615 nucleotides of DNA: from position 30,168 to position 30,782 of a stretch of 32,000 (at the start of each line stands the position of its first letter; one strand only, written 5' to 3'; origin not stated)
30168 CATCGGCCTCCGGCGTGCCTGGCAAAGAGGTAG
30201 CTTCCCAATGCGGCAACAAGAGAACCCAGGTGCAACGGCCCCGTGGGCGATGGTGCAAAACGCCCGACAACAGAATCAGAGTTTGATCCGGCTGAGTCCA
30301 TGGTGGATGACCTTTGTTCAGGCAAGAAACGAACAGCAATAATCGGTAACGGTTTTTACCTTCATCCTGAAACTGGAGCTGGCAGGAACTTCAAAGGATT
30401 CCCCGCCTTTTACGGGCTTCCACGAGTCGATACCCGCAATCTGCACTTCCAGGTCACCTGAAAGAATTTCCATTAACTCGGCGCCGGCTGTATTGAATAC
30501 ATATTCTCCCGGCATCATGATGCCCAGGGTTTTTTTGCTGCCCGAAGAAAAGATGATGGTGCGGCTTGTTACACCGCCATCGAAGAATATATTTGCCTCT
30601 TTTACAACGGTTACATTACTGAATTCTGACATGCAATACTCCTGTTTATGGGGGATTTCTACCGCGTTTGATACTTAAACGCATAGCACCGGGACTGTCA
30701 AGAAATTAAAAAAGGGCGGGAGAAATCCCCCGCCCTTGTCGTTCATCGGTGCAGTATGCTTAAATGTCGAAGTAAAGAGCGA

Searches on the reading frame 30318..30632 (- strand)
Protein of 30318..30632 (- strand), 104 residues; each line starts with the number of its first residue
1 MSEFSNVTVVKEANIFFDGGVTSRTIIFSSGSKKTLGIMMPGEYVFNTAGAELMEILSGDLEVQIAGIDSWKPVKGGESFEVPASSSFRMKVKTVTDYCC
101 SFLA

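Call 10: search_protein_families(library=pfam, proteins=[window:30318-30632:-], max_evalue=0.001)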
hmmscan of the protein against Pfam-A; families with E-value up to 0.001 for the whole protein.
window:30318-30632:- (104 aa): 1 family
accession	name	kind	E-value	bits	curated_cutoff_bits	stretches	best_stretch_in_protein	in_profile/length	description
PF06865.17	Ppnp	-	1.4e-36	125.2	25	1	11-102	1-92/92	Pyrimidine/purine nucleoside phosphorylase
